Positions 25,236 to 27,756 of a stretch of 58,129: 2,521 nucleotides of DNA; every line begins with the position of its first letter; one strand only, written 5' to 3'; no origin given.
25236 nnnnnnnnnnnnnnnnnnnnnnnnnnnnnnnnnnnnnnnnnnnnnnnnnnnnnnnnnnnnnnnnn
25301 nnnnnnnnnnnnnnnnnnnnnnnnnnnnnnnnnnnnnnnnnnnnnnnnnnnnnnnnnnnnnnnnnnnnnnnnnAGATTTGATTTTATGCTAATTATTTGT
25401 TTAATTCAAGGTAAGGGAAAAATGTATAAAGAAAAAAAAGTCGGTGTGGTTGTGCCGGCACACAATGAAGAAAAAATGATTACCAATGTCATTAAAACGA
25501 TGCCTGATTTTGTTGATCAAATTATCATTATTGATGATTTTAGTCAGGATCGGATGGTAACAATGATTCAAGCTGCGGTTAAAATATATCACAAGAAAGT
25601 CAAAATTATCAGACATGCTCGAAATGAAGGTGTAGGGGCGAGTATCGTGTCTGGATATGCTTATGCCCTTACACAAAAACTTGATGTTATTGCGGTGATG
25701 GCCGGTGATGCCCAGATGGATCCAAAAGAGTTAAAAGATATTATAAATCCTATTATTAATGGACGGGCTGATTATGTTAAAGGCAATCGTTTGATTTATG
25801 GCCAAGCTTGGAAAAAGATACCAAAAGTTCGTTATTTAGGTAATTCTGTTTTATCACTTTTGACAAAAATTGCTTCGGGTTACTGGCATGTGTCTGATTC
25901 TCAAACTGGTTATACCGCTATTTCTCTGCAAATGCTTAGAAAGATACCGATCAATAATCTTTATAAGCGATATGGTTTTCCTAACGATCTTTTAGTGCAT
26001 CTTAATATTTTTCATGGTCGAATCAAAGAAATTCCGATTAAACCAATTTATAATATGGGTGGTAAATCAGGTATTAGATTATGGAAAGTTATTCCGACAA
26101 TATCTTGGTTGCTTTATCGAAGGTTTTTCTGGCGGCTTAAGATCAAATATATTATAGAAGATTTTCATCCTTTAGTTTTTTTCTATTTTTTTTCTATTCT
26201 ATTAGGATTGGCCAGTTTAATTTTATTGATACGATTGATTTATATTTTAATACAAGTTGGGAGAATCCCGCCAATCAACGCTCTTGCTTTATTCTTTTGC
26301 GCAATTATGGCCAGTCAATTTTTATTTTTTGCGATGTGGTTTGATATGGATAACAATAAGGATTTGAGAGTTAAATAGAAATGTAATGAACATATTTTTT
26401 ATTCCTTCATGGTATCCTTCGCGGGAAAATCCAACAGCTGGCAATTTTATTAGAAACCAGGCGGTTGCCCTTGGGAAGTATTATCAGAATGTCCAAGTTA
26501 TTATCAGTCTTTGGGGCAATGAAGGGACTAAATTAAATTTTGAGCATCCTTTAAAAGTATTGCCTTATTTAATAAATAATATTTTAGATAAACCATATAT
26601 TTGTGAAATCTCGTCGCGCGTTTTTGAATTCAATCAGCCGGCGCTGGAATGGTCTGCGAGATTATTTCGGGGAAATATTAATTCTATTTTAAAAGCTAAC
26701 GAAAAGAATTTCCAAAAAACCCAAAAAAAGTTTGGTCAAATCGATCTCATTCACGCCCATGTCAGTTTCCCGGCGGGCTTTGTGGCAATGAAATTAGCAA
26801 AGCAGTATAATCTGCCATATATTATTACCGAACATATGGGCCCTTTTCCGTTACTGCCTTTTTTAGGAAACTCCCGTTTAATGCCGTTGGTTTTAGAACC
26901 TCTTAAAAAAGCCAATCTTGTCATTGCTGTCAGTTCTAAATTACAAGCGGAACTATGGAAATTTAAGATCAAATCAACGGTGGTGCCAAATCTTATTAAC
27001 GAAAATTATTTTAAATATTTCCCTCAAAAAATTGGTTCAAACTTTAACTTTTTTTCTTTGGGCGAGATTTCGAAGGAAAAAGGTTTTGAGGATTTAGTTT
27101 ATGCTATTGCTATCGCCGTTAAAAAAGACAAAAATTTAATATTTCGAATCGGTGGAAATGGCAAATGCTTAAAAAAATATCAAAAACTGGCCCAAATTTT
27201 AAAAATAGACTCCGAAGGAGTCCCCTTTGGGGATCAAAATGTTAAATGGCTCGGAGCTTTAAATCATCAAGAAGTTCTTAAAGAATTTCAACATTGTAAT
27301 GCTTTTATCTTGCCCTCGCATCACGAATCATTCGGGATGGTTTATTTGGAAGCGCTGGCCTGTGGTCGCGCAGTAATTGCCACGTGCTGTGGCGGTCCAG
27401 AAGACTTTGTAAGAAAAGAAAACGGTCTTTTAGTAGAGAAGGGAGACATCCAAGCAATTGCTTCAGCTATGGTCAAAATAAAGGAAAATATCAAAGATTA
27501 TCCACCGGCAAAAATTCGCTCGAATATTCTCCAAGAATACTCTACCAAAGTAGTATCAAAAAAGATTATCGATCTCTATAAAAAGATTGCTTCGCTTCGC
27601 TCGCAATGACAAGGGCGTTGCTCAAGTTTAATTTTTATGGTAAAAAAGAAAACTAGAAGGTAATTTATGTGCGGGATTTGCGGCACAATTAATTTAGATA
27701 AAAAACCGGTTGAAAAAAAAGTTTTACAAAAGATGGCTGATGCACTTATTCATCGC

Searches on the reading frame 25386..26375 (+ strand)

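Call 25: search_protein_families(library=pfam, proteins=[window:25386-26375:+], max_evalue=0.001)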
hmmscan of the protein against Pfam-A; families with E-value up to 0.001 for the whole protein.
window:25386-26375:+ (330 aa): 3 families
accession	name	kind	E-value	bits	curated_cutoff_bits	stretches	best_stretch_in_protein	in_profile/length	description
PF00535.33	Glycos_transf_2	-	5.4e-24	85.4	23.3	1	21-186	2-166/168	Glycosyl transferase family 2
PF20202.4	DUF6564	-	4.7e-05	23.6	25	1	27-121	13-110/230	Domain of unknown function (DUF6564)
PF13641.12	Glyco_tranf_2_3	-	0.00011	22.8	27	1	19-123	3-111/230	Glycosyltransferase like family 2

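Call 49: search_protein_families(library=ncbifam, proteins=[window:25386-26375:+], max_evalue=0.001)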
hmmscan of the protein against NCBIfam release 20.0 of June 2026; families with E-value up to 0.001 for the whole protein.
window:25386-26375:+ (330 aa): 11 families
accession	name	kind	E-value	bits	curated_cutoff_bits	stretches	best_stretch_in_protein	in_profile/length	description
TIGR04182.1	glyco_TIGR04182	equivalog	2.8e-15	56.5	325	1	19-221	2-191/293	S-layer glycoprotein N-glycosyltransferase AglJ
NF058614.1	PPMAGASynPpgS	equivalog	9.1e-14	51.4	370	1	19-176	2-154/226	polyprenyl-phospho-N-acetylgalactosaminyl synthase PpgS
NF047588.1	GlcsyltransPgfSStrep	equivalog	1.1e-11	44.5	500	1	18-140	2-126/308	glycosyltransferase PgfS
NF010496.0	PRK13915.1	equivalog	6.3e-09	35.3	262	1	15-133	29-153/307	glucosyl-3-phosphoglycerate synthase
TIGR03965.1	mycofact_glyco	equivalog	7.3e-09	35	280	1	16-122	73-178/467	mycofactocin biosynthesis glycosyltransferase MftF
TIGR03937.1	PgaC_IcaA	equivalog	7.4e-09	35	422.3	1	12-125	40-152/407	poly-beta-1,6-N-acetyl-D-glucosamine synthase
NF007986.1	PRK10714.1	equivalog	3.1e-07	29.7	529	1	15-123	4-115/316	undecaprenyl-phosphate 4-deoxy-4-formamido-L-arabinose transferase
NF007482.0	PRK10073.1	equivalog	2.9e-05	23.3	423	1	14-157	3-148/334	glycosyltransferase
TIGR01556.1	rhamnosyltran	subfamily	0.00012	21.3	200.55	1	30-118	8-93/281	rhamnosyltransferase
NF047683.1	TeichurnBiosyTuaG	equivalog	0.00019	21.2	400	1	15-118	4-106/252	teichuronic acid biosynthesis protein TuaG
TIGR04283.1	glyco_like_mftF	equivalog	0.00041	20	182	1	20-76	2-55/221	TIGR04283 family arsenosugar biosynthesis glycosyltransferase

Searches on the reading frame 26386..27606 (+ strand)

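Call 25: search_protein_families(library=pfam, proteins=[window:26386-27606:+], max_evalue=0.001)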
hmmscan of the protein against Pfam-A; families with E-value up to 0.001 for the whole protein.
window:26386-27606:+ (407 aa): 5 families
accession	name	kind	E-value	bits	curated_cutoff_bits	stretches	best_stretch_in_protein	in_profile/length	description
PF00534.26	Glycos_transf_1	-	8.3e-28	97.5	26.4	1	221-368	17-158/172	Glycosyl transferases group 1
PF13692.12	Glyco_trans_1_4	-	3.2e-25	89.5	27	1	222-366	4-140/142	Glycosyl transferases group 1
PF13439.12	Glyco_transf_4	-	1.2e-12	48.6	28.5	1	109-206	64-168/170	Glycosyltransferase Family 4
PF20706.3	GT4-conflict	-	7.5e-05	22.3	26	1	293-345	271-323/385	Family 4 Glycosyltransferase in conflict systems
PF13579.12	Glyco_trans_4_4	-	8.3e-05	23.4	29.7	1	118-193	71-145/158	Glycosyl transferase 4-like domain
